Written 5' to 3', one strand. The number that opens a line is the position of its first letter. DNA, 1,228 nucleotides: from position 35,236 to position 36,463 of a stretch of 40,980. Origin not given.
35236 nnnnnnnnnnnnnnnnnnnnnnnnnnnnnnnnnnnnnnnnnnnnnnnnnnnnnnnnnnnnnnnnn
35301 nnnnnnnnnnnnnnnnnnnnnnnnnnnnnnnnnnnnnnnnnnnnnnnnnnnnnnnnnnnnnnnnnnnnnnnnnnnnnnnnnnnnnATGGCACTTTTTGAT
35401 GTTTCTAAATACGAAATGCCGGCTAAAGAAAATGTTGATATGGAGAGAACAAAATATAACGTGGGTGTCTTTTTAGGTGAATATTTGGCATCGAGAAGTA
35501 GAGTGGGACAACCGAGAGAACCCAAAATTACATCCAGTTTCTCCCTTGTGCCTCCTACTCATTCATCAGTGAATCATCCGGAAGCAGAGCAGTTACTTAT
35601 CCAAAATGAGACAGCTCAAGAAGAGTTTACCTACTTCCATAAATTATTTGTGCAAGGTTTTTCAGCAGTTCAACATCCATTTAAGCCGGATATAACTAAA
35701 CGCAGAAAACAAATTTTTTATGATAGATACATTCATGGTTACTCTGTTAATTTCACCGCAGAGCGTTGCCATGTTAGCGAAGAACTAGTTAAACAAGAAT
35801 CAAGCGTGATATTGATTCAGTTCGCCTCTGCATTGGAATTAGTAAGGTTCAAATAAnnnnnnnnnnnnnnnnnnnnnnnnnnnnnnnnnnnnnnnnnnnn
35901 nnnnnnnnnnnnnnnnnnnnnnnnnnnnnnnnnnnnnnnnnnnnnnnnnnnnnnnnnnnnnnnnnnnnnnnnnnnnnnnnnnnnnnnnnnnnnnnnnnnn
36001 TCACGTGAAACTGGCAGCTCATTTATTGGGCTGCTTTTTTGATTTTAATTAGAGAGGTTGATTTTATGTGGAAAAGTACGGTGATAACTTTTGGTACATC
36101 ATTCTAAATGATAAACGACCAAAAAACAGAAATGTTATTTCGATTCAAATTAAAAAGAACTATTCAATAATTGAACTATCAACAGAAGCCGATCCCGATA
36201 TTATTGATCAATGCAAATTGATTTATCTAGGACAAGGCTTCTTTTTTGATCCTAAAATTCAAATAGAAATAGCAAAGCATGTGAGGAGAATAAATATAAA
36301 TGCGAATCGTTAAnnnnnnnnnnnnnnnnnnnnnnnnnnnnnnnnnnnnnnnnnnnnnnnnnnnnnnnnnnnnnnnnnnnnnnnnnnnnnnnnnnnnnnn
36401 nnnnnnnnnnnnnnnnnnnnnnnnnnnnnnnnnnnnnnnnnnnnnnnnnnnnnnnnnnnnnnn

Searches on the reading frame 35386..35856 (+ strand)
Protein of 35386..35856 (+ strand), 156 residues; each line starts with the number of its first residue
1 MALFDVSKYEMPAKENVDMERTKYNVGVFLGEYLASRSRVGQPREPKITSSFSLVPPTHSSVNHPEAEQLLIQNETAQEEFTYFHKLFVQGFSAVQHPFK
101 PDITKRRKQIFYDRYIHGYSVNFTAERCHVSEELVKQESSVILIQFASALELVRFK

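Call 7: search_protein_families(library=pfam, proteins=[window:35386-35856:+], max_evalue=0.01)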
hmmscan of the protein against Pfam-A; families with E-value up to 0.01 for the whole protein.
window:35386-35856:+ (156 aa): 1 family
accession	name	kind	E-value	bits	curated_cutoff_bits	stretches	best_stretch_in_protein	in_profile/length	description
PF04545.22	Sigma70_r4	-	0.0014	18.5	24.1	1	104-137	6-39/50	Sigma-70, region 4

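Call 8: search_protein_families(library=ncbifam, proteins=[window:35386-35856:+], max_evalue=0.01)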
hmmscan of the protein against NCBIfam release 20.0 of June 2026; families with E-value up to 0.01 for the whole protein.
window:35386-35856:+ (156 aa): 1 family
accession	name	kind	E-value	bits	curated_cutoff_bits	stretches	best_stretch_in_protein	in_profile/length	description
TIGR01637.1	phage_arpU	subfamily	4.4e-11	43.1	43.1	1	15-152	3-132/136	ArpU family phage packaging/lysis transcriptional regulator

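Call 12: find_related_loci(query=window:35386-35856:+, collection=viral_contigs, flank=2500)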
Query window:35386-35856:+ (156 aa) in viral_contigs; peptide patterns used: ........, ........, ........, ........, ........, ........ (x = any residue, [..] = any of these).
11 stretches matched a pattern; 7 encode a relative of the query (tblastn E <= 1e-3); 7 distinct loci.
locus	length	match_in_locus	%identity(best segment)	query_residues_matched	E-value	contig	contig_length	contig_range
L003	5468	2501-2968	100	1-156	2e-106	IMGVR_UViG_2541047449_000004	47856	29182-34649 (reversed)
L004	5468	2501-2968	95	1-156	3e-102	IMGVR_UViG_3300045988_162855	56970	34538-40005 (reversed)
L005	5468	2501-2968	94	1-156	3e-102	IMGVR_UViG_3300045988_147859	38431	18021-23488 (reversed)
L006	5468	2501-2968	66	1-156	2e-69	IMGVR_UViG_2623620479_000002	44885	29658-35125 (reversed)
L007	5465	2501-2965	67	1-156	1e-69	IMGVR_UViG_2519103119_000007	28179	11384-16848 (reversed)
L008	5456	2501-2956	62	1-153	7e-64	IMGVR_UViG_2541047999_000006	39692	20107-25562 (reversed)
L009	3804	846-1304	57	3-156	1e-60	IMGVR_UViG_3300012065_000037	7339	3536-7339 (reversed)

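Call 19: search_dna_similar(query=window:35386-35856:+, collection=phages, mode=protein, max_rows=60, rows=spread)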
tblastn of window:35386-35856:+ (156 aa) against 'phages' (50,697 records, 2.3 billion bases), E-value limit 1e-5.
Records with a match: 13; places in all: 13; records where one place covers at least 80% of the query: 9.
Best place of each record, by identity: 60-80% 2; <60% 11.
By first word of the organism name: Brochothrix 7; Listeria 4; Enterococcus 2.
By host as written in the record: Brochothrix thermosphacta 6; Listeria monocytogenes 3; - 1; Enterococcus hirae BBCO_MU_1 1; Listeria 1; Brochothrix thermosphacta Bt-YZU01 1.
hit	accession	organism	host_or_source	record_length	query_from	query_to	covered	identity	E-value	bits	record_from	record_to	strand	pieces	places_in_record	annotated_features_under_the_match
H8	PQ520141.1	Enterococcus phage IME_EF3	-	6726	1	156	100%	66.7%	5e-64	216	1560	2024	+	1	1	record has no annotation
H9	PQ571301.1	Enterococcus phage EH-TP1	Enterococcus hirae BBCO_MU_1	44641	1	156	100%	66.0%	5e-65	219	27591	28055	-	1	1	hypothetical protein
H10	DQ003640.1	Listeria phage B054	Listeria monocytogenes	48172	1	153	98%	30.1%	4e-7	54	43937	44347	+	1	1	gp71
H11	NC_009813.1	Listeria phage B054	Listeria monocytogenes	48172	1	153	98%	30.1%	4e-7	54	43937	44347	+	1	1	transcriptional activator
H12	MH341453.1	Listeria phage PSU-VKH-LP041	Listeria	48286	1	153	98%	29.4%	2e-6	52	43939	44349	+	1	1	hypothetical protein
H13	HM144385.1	Brochothrix phage NF5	Brochothrix thermosphacta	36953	3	152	96%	24.0%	3e-7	54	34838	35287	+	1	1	gp53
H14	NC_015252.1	Brochothrix phage NF5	Brochothrix thermosphacta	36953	3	152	96%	24.0%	3e-7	54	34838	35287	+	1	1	transcriptional activator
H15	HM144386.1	Brochothrix phage BL3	Brochothrix thermosphacta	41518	15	150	87%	23.5%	3e-6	51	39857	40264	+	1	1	gp61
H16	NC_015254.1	Brochothrix phage BL3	Brochothrix thermosphacta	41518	15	150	87%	23.5%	3e-6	51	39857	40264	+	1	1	transcriptional activator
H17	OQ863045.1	Brochothrix phage BtpYZU03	Brochothrix thermosphacta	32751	39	150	72%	26.8%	4e-6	51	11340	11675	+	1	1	transcriptional activator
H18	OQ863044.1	Brochothrix phage BtpYZU02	Brochothrix thermosphacta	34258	39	150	72%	26.8%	4e-6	51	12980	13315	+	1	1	transcription regulator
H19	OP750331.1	Brochothrix phage BtpYZU01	Brochothrix thermosphacta Bt-YZU01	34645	39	150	72%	26.8%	4e-6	51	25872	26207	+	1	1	transcription regulator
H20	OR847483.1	Listeria phage LM 4-11-1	Listeria monocytogenes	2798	17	53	24%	59.5%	5e-6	50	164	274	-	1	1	record has no annotation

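Call 29: find_related_loci(query=A1, collection=genome_contigs, flank=2000)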
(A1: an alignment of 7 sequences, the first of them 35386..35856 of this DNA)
Query A1 (156 aa) in genome_contigs; peptide patterns used: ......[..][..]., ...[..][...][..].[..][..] (x = any residue, [..] = any of these).
155 stretches matched a pattern; 14 encode a relative of the query (tblastn E <= 1e-3); 14 distinct loci.
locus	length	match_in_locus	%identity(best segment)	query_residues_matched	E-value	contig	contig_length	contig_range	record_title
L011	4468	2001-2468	68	1-156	5e-73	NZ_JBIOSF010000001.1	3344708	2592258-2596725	Enterococcus sp. AZ109 scaffold00001, whole genome shotgun sequence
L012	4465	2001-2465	68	1-156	5e-72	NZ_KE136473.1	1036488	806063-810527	Enterococcus caccae ATCC BAA-1240 acOtn-supercont2.2, whole genome shotgun sequence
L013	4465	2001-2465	67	1-155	1e-71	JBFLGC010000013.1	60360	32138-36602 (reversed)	MAG: Tetragenococcus sp. isolate SJF003 Contig_C13_60360, whole genome shotgun sequence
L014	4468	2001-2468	63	1-156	5e-68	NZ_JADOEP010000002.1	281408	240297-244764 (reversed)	Enterococcus sp. BWB1-3 contig2, whole genome shotgun sequence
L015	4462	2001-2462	63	1-155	6e-67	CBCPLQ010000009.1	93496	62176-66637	uncultured Vagococcus sp. strain MIP2573 genome assembly, contig: 9, whole genome shotgun sequence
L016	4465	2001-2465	64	1-156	6e-66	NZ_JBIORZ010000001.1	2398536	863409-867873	Enterococcus sp. AZ128 scaffold00001, whole genome shotgun sequence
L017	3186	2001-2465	63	1-156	2e-62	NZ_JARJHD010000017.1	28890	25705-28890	Enterococcus spodopteracolus strain IIL-Cl25 NODE_18_length_28890_cov_94.331294, whole genome shotgun sequence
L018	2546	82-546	65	1-156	1e-62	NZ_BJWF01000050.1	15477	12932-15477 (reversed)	Enterococcus villorum strain NBRC 100699 sequence050, whole genome shotgun sequence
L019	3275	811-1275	64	1-156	5e-62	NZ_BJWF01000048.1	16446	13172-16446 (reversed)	Enterococcus villorum strain NBRC 100699 sequence048, whole genome shotgun sequence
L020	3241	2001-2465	64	1-156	2e-62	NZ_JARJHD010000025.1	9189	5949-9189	Enterococcus spodopteracolus strain IIL-Cl25 NODE_26_length_9189_cov_96.037961, whole genome shotgun sequence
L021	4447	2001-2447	55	4-153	7e-54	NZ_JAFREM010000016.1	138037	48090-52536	Candidatus Enterococcus moelleringii strain 669A scaffold1.16, whole genome shotgun sequence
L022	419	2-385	63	28-156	3e-53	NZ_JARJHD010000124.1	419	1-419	Enterococcus spodopteracolus strain IIL-Cl25 NODE_129_length_419_cov_117.099315, whole genome shotgun sequence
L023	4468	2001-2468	100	1-156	2e-106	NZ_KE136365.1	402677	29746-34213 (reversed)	Enterococcus avium ATCC 14025 acpMO-supercont1.5, whole genome shotgun sequence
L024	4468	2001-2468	67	1-156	9e-72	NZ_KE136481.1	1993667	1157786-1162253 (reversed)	Enterococcus malodoratus ATCC 43197 acOtv-supercont2.1, whole genome shotgun sequence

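Call 35: search_protein_families(library=ncbifam, proteins=[L006:2501-2971:+], max_evalue=0.1)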
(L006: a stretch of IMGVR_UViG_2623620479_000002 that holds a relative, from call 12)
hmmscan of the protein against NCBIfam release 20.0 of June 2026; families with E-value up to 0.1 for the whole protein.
L006:2501-2971:+ (156 aa): 3 families
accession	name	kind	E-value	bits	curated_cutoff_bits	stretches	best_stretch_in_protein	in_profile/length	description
TIGR01637.1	phage_arpU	subfamily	3.7e-13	49.9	43.1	1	15-152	3-132/136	ArpU family phage packaging/lysis transcriptional regulator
TIGR02937.1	sigma70-ECF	superfamily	0.00068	19.3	42.9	1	102-145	117-160/165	sigma-70 family RNA polymerase sigma factor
TIGR02985.1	Sig70_bacteroi1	subfamily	0.015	15.6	126.4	1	76-149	87-161/162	RNA polymerase sigma-70 factor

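Call 42: search_solved_structures(query=A1, max_evalue=10, show_alignments=2)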
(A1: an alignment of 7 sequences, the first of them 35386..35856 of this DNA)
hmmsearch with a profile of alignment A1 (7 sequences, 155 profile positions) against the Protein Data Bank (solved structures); distinct sequences matched with E-value up to 10: 4.
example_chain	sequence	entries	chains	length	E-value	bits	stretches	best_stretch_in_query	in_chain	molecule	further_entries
3wwi_A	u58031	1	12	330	0.97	12.5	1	50-111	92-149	(R)-amine transaminase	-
6wvs_A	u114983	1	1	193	1.5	11.9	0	99-151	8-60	DeNovoTIM15 hyperstable de novo TIM barrel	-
3wwj_A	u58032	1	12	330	1.7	11.7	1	49-112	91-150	(R)-amine transaminase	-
5fr9_A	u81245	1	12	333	1.7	11.7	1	49-112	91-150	(R)-AMINE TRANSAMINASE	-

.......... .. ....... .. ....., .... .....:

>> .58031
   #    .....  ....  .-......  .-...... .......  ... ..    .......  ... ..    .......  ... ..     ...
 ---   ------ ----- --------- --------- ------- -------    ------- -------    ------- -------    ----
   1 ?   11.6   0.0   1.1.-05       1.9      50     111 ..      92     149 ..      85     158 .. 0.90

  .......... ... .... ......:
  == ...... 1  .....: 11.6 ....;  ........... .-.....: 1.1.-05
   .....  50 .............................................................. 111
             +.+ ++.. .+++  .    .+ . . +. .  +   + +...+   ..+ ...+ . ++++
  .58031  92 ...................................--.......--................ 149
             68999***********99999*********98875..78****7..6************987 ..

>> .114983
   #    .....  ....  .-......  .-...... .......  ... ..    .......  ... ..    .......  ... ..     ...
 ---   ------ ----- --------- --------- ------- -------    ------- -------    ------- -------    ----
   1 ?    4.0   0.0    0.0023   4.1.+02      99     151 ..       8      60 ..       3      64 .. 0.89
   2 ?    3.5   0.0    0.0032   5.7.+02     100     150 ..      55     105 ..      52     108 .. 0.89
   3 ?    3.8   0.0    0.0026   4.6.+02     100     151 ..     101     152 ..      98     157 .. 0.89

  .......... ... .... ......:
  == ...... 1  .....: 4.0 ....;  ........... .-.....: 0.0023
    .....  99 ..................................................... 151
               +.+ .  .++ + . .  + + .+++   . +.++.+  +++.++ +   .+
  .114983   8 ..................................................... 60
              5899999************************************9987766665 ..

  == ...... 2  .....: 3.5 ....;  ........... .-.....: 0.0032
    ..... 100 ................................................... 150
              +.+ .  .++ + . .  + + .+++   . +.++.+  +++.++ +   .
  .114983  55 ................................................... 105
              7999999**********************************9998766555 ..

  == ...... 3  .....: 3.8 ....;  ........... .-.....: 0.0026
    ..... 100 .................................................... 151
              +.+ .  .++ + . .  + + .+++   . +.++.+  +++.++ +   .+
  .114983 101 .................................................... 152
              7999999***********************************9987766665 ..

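Call 44: find_homologous_proteins(query=window:35386-35856:+, max_evalue=0.001)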
Query window:35386-35856:+ (156 aa): 95 proteins with E <= 0.001 among 109 candidates.
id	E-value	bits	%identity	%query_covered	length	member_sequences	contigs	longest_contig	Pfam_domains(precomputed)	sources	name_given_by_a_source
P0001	2.9e-97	341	100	100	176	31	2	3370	-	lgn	-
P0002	1.1e-96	339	99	100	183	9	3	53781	-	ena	-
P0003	8.8e-74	264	79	100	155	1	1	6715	-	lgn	-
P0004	3.2e-69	250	71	100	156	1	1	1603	-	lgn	-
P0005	2.1e-65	237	69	100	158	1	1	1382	-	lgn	-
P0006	4.2e-65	236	67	100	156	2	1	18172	-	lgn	-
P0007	5.4e-65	236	68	100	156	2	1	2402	-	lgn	-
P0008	6.9e-65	236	67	100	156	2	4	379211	-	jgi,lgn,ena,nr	nr:MAG TPA: transcriptional regulator [Caudoviricetes sp.]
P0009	2.0e-64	234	67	100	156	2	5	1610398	-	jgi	jgi:ArpU family phage transcriptional regulator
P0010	5.7e-64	233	65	100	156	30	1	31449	-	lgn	-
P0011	3.5e-63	230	67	100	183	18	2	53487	-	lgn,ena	-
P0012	5.1e-63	230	64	100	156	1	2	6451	-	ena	-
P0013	5.7e-63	229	67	100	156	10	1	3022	-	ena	-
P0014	1.0e-62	229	67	100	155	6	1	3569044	-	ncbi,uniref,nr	ncbi:ArpU family transcriptional regulator [Enterococcus sp. DIV0212c]|uniref:ArpU family transcript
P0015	3.1e-62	227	67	99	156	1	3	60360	-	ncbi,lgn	-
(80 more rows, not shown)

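Call 55: predict_structure(alignment_id=A2)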
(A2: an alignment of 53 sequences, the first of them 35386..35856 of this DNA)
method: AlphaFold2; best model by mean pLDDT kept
length: 156 residues; sequences in the alignment: 53
mean_pLDDT: 82.0   pTM: 0.71
mean pLDDT of the five models: 82.0, 81.8, 81.2, 80.7, 80.6
residues with pLDDT >= 90: 82; 70-90: 35; 50-70: 27; < 50: 12
segments of 3 or more residues with pLDDT < 50: 50-56, 60-62
pLDDT, mean of each block of 10 residues (from residue 1): 62 85 93 88 63 48 57 78 94 92 95 93 94 94 93 87
secondary structure, 60 per line:
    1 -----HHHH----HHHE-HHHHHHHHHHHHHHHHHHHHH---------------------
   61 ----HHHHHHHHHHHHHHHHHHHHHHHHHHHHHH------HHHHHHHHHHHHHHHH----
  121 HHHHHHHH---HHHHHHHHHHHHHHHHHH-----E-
elements in order: H6-9 H19-39 H65-94 H101-116 H121-128 H132-149

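Call 60: fold_search(model_id=the predicted structure, library=pdb)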
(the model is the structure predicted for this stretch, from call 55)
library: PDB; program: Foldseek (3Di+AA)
matches with E <= 10: 275; with E <= 0.001: 0
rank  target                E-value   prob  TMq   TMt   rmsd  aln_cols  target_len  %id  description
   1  3hug_K                2.6e-01  0.99  0.34  0.66   3.0        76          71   16  Crystal structure of Mycobacterium tuberculosis anti-sigma factor RslA in complex with -35 promoter binding domain of  (released 2010-03-02)
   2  3hug_C                3.3e-01  0.97  0.33  0.61   6.9        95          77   14  Crystal structure of Mycobacterium tuberculosis anti-sigma factor RslA in complex with -35 promoter binding domain of  (released 2010-03-02)
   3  3hug_A                3.3e-01  0.97  0.33  0.60   6.5        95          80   13  Crystal structure of Mycobacterium tuberculosis anti-sigma factor RslA in complex with -35 promoter binding domain of  (released 2010-03-02)
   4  3hug_E                4.1e-01  0.98  0.33  0.64   2.8        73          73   16  Crystal structure of Mycobacterium tuberculosis anti-sigma factor RslA in complex with -35 promoter binding domain of  (released 2010-03-02)
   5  3hug_G                4.1e-01  0.96  0.33  0.64   6.4        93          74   14  Crystal structure of Mycobacterium tuberculosis anti-sigma factor RslA in complex with -35 promoter binding domain of  (released 2010-03-02)
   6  3vfz_A                5.4e-01  1.00  0.29  0.71   0.9        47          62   17  Crystal structure of -35 promoter binding domain of SigD of Mycobacterium tuberculosis (released 2013-02-13)
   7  3vep_D                6.3e-01  0.98  0.29  0.64   7.6        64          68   12  Crystal structure of SigD4 in complex with its negative regulator RsdA (released 2013-02-13)
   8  1rp3_C                6.3e-01  0.84  0.38  0.27   7.4       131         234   17  Cocrystal structure of the flagellar sigma/anti-sigma complex, Sigma-28/FlgM (released 2004-04-06)
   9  6dv9_F                6.6e-01  0.91  0.34  0.31   9.1       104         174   13  Crystal structure of Mycobacterium tuberculosis transcription initiation complex(ECF sigma factor L) containing 5nt RN (released 2019-02-20)
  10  5xt2_E                7.0e-01  0.60  0.27  0.21   8.8       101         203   15  Crystal structures of full-length FixJ from B. japonicum crystallized in space group P212121 (released 2018-05-23)
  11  5cm3_A                7.4e-01  0.96  0.32  0.48   2.8        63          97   11  Crystal Structure of KorA, a plasmid-encoded, global transcription regulator (released 2016-04-06)
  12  3vfz_B                8.2e-01  0.99  0.29  0.68   1.2        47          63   17  Crystal structure of -35 promoter binding domain of SigD of Mycobacterium tuberculosis (released 2013-02-13)
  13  5clv_M                9.6e-01  0.93  0.31  0.67   2.8        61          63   11  Crystal Structure of KorA-operator DNA complex (KorA-OA) (released 2016-04-06)
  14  3vep_H                1.0e+00  0.95  0.29  0.61   7.7        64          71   12  Crystal structure of SigD4 in complex with its negative regulator RsdA (released 2013-02-13)
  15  6kon_F                1.0e+00  0.92  0.35  0.30   7.9        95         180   16  Mycobacterium tuberculosis initial transcription complex comprising sigma H and 5'-OH RNA of 5 nt (released 2020-03-11)
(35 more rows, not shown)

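Call 63: search_protein_families(library=phrogs, proteins=[window:35386-35856:+], max_evalue=0.001)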
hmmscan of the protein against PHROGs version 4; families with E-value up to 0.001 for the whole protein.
window:35386-35856:+ (156 aa): 1 family
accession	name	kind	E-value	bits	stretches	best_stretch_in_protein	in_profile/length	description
phrog_248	-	transcription regulation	4.5e-23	83.1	1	3-155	2-142/161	transcriptional activator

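Call 66: find_related_loci(query=A2, collection=viral_contigs, flank=1500)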
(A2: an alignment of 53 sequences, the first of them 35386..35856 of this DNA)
Query A2 (156 aa) in viral_contigs; peptide patterns used: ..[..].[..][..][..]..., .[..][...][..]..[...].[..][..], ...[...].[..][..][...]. (x = any residue, [..] = any of these).
243 stretches matched a pattern; 175 encode a relative of the query (tblastn E <= 1e-3); the best 80 are kept; 80 distinct loci.
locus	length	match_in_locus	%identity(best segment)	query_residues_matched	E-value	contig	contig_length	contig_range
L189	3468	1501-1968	100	1-156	1e-105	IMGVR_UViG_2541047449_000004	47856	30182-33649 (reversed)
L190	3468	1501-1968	95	1-156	2e-101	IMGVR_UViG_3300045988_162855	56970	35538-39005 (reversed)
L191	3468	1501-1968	94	1-156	2e-101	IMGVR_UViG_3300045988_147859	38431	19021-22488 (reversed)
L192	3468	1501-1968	67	1-156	3e-72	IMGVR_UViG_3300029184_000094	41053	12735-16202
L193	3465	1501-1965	68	1-156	3e-71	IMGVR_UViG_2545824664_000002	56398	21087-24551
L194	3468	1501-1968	66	1-156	1e-68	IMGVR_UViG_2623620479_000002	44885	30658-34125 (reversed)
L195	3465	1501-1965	67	1-156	8e-69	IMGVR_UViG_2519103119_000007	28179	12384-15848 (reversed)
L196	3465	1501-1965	67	1-156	1e-68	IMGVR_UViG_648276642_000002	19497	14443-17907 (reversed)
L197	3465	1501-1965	67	1-156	3e-68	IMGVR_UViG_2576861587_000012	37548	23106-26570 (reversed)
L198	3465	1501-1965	67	1-156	6e-68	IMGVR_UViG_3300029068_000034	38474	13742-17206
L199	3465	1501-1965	67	1-156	4e-68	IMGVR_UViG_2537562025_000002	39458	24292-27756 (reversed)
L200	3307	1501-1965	67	1-156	6e-68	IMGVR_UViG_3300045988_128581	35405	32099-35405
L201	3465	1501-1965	67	1-156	6e-68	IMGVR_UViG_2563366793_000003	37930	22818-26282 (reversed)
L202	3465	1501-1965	67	1-156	6e-68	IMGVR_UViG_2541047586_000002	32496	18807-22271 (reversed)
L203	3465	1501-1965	67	1-156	6e-68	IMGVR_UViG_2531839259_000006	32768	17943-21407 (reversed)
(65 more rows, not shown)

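Call 85: get_annotated_region(hit=H11, flank=900)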
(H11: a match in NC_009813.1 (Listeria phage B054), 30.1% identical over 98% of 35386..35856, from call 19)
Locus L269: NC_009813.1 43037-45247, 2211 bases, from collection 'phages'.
description: Listeria phage B054, complete genome.
organism: Listeria phage B054 (NCBI taxid 330397)
taxonomy: Viruses; Duplodnaviria; Heunggongvirae; Uroviricota; Caudoviricetes
host: Listeria monocytogenes; source: -; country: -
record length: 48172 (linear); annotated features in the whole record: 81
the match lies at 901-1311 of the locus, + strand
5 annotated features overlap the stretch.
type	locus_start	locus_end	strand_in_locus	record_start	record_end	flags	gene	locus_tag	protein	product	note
CDS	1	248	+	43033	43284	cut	-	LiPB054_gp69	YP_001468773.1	RNA-binding protein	-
CDS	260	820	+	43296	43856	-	-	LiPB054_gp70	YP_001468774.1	gp70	-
CDS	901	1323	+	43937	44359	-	-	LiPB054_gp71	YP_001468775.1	transcriptional activator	-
CDS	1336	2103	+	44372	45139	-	-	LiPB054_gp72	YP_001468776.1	anti-repressor Ant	-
CDS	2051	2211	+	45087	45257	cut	-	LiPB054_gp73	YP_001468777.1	gp73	-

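Call 86: get_annotated_region(hit=H14, flank=900)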
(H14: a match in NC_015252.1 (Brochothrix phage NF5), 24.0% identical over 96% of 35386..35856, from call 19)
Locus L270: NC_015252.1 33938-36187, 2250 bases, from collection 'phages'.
description: Brochothrix phage NF5, complete genome.
organism: Brochothrix phage NF5 (NCBI taxid 764561)
taxonomy: Viruses; Duplodnaviria; Heunggongvirae; Uroviricota; Caudoviricetes
host: Brochothrix thermosphacta; source: -; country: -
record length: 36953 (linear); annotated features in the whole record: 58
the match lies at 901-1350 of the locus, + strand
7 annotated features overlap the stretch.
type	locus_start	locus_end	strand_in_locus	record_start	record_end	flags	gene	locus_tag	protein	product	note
CDS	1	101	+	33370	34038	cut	-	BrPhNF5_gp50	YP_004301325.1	gp49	-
CDS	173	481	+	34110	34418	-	-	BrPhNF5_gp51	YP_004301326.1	gp50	-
CDS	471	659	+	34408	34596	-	-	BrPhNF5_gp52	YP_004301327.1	gp51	-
CDS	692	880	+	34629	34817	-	-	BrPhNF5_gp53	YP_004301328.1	gp52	-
CDS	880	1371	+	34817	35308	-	-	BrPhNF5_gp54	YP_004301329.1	transcriptional activator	putative transcription regulator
CDS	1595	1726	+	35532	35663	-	-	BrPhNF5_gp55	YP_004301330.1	gp54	-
CDS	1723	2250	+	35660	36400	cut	-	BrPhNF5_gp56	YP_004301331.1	gp53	-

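Call 87: get_annotated_region(hit=H16, flank=900)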
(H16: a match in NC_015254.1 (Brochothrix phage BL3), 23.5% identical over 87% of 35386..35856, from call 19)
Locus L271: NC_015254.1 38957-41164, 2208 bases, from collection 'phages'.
description: Brochothrix phage BL3, complete genome.
organism: Brochothrix phage BL3 (NCBI taxid 764562)
taxonomy: Viruses; Duplodnaviria; Heunggongvirae; Uroviricota; Caudoviricetes
host: Brochothrix thermosphacta; source: -; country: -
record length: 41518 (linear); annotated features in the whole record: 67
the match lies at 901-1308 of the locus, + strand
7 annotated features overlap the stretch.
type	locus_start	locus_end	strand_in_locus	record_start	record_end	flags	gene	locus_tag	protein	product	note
CDS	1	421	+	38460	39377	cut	-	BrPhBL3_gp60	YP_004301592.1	gp58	-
CDS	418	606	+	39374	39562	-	-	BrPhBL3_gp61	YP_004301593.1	gp59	-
CDS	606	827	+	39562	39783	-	-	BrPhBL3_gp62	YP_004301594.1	gp60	-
CDS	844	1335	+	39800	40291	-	-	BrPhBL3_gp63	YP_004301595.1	transcriptional activator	putative transcription regulator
CDS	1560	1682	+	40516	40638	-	-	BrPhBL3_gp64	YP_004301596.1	gp62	-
CDS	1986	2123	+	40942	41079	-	-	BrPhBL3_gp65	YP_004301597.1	gp63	-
CDS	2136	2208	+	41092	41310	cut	-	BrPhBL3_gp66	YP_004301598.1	gp64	-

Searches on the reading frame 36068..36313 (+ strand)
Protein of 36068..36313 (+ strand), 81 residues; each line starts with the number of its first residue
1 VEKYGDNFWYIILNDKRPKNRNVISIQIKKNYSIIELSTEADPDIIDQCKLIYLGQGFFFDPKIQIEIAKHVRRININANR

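Call 7: search_protein_families(library=pfam, proteins=[window:36068-36313:+], max_evalue=0.01)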
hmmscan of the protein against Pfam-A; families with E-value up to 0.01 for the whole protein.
window:36068-36313:+ (81 aa): 0 families

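Call 8: search_protein_families(library=ncbifam, proteins=[window:36068-36313:+], max_evalue=0.01)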
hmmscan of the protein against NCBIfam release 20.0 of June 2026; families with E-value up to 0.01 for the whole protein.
window:36068-36313:+ (81 aa): 0 families

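Call 63: search_protein_families(library=phrogs, proteins=[window:36068-36313:+], max_evalue=0.001)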
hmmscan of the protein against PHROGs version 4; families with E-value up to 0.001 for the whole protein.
window:36068-36313:+ (81 aa): 1 family
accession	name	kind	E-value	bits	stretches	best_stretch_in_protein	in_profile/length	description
phrog_1202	-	unknown function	9.3e-20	71.6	1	6-72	2-74/75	-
